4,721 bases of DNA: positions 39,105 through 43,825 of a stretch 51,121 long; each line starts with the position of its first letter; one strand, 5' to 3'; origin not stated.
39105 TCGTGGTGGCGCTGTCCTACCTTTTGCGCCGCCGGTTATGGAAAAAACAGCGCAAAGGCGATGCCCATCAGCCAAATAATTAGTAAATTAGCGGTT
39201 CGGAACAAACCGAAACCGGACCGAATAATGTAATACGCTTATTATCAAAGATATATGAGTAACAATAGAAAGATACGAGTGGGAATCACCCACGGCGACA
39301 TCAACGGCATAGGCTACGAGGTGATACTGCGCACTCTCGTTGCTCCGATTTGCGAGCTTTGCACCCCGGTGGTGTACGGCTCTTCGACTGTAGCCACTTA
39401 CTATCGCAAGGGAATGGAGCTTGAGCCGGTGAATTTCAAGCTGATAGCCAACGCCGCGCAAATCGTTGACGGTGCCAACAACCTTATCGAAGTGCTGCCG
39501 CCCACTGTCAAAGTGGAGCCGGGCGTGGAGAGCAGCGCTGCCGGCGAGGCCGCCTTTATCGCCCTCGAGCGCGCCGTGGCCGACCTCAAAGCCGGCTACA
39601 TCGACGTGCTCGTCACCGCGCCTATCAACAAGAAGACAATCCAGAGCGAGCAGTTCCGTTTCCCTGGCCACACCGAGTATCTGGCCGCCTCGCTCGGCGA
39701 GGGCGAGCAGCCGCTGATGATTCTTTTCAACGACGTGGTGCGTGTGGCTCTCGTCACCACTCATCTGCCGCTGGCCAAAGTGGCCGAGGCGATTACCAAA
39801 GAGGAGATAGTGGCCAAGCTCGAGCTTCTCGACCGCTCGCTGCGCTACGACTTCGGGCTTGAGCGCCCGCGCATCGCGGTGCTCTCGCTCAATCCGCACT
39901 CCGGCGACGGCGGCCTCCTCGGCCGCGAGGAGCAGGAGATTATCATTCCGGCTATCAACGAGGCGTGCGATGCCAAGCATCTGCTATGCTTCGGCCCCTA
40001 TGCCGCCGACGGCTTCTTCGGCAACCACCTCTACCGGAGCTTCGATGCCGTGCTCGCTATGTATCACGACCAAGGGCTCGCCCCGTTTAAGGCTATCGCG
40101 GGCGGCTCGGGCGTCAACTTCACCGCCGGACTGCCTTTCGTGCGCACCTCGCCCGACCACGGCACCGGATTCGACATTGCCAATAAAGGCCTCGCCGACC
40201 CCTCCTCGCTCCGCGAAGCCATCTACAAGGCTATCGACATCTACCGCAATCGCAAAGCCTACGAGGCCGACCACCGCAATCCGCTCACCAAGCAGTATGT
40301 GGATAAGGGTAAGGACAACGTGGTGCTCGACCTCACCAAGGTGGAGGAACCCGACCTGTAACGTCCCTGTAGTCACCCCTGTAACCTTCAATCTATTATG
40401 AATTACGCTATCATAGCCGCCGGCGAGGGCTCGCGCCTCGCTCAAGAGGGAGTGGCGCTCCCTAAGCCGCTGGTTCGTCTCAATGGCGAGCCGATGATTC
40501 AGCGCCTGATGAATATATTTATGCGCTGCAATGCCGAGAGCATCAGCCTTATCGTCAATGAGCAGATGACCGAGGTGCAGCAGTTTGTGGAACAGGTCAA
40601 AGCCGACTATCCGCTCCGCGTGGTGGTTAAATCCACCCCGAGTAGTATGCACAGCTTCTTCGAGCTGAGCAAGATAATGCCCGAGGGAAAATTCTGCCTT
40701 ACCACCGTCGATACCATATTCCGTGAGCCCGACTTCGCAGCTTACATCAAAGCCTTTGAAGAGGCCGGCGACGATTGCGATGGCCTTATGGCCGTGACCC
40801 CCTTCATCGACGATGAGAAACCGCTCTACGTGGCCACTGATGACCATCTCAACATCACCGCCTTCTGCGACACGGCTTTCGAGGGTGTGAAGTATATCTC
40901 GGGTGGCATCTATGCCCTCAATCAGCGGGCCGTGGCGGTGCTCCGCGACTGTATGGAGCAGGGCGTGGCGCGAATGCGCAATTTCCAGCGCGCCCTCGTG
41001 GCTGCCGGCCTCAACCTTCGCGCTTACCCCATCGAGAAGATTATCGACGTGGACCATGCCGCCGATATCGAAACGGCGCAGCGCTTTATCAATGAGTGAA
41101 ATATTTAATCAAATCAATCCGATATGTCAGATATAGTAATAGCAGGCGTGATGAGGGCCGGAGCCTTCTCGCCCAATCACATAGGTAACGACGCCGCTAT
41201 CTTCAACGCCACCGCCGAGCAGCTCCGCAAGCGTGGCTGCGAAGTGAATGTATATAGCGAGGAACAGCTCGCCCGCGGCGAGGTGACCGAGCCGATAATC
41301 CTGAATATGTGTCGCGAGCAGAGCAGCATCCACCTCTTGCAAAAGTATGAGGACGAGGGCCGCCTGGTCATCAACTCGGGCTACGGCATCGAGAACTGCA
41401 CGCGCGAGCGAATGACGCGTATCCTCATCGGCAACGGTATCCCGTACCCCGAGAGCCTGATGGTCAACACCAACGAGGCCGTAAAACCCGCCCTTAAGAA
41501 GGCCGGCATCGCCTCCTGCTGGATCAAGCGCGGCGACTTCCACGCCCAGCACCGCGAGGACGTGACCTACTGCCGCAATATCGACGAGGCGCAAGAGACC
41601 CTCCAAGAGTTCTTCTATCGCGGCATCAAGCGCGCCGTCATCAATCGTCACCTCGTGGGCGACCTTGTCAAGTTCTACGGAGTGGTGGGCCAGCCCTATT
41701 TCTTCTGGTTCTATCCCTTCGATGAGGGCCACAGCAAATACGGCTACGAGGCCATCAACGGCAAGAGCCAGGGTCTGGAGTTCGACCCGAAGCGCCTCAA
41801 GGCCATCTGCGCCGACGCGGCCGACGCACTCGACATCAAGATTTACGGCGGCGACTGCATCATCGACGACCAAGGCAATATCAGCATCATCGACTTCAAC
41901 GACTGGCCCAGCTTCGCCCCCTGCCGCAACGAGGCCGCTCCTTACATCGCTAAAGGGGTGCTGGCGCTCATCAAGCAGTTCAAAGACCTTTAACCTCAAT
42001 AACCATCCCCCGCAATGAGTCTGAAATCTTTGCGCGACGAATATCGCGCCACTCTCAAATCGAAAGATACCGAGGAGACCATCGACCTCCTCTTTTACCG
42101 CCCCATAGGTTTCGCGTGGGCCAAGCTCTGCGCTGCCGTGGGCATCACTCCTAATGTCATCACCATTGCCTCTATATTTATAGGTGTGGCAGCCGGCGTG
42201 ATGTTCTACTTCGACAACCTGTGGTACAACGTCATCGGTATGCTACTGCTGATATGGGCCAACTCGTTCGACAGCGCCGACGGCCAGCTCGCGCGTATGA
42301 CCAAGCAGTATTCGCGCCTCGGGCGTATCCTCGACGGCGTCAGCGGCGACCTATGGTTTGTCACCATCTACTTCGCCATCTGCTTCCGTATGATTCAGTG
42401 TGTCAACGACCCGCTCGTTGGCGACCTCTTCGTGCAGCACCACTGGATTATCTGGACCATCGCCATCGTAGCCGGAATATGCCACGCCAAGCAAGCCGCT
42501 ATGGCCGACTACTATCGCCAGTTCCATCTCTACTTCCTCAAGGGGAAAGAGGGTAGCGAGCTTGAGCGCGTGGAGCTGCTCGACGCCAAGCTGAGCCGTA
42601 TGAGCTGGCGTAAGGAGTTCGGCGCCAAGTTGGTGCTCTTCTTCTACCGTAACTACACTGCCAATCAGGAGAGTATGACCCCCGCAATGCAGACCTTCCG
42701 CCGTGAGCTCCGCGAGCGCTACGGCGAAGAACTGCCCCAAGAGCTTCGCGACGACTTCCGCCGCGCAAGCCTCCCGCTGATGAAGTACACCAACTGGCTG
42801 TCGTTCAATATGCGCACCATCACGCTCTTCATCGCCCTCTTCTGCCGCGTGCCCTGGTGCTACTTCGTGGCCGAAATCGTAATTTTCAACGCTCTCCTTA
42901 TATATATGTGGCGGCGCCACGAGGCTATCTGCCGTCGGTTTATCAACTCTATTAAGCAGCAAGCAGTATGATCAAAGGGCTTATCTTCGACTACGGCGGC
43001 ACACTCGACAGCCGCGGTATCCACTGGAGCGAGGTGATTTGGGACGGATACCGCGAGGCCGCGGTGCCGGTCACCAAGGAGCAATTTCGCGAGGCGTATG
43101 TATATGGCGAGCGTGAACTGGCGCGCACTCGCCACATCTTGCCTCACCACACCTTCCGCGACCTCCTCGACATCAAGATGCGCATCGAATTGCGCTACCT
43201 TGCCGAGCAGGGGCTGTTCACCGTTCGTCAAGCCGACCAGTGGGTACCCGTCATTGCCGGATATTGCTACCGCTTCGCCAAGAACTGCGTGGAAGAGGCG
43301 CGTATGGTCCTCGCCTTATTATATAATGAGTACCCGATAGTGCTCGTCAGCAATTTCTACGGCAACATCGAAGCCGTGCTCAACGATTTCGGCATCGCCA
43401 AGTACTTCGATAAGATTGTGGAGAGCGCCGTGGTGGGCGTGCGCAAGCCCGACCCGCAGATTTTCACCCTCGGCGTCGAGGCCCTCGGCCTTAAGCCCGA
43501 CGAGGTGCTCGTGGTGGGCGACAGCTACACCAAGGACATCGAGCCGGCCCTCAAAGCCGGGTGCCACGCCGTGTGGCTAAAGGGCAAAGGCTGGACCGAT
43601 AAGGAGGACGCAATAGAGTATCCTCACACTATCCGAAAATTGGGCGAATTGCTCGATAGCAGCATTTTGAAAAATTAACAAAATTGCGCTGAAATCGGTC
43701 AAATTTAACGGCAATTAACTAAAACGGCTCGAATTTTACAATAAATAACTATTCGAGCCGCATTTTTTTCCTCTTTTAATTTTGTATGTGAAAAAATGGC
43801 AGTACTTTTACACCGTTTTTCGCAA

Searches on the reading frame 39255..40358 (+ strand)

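Call 16: search_protein_families(library=pfam, proteins=[window:39255-40358:+], max_evalue=0.001)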
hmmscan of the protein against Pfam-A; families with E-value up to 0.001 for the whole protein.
window:39255-40358:+ (368 aa): 1 family
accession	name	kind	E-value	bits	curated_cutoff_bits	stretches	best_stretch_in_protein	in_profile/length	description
PF04166.17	PdxA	-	4.1e-109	364.9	27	1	34-326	1-286/286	Pyridoxal phosphate biosynthetic protein PdxA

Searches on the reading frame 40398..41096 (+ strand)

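Call 16: search_protein_families(library=pfam, proteins=[window:40398-41096:+], max_evalue=0.001)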
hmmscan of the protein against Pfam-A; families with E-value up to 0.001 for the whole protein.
window:40398-41096:+ (233 aa): 2 families
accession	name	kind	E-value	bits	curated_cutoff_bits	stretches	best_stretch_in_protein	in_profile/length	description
PF12804.13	NTP_transf_3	-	4.7e-10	40.3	27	1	4-126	2-117/160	MobA-like NTP transferase domain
PF00483.29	NTP_transferase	-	1.3e-08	35.2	21.2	1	5-196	4-205/245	Nucleotidyl transferase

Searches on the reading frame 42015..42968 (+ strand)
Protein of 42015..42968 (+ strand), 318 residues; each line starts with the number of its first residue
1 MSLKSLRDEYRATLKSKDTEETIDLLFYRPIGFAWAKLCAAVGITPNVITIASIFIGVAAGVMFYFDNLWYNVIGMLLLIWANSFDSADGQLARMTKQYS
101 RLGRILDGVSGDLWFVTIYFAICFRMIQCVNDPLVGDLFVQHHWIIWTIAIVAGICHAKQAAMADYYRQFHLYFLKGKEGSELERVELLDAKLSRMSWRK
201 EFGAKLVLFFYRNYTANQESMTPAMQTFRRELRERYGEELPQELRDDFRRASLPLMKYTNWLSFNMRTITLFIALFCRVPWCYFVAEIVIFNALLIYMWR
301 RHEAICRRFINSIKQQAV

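Call 11: search_protein_families(library=pfam, proteins=[window:42015-42968:+], max_evalue=0.001)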
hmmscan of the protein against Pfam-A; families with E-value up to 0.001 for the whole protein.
window:42015-42968:+ (318 aa): 1 family
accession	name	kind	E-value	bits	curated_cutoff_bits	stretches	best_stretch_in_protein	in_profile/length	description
PF01066.26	CDP-OH_P_transf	-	4.4e-12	47.1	22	1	45-150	3-93/152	CDP-alcohol phosphatidyltransferase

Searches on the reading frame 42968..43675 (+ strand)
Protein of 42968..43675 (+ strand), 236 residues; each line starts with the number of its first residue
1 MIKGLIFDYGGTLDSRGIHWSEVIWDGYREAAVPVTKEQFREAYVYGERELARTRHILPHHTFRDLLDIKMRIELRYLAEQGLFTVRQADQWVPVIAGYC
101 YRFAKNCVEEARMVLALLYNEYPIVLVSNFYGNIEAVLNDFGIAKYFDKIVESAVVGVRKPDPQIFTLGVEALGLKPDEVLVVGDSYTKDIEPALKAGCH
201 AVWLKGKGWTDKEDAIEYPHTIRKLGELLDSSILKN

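Call 16: search_protein_families(library=pfam, proteins=[window:42968-43675:+], max_evalue=0.001)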
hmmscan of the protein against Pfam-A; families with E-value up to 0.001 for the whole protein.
window:42968-43675:+ (236 aa): 4 families
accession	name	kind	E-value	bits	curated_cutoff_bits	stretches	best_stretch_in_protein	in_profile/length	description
PF00702.32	Hydrolase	-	4.2e-19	70.1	26.4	1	2-198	1-191/191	haloacid dehalogenase-like hydrolase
PF13419.12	HAD_2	-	1.8e-15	57.9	23.8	1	113-203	86-177/178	Haloacid dehalogenase-like hydrolase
PF13242.12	Hydrolase_like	-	1.3e-10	41.5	22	1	159-220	3-63/75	HAD-hyrolase-like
PF09419.16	PGP_phosphatase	-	7.7e-05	22.8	20.4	1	51-205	11-164/168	Mitochondrial PGP phosphatase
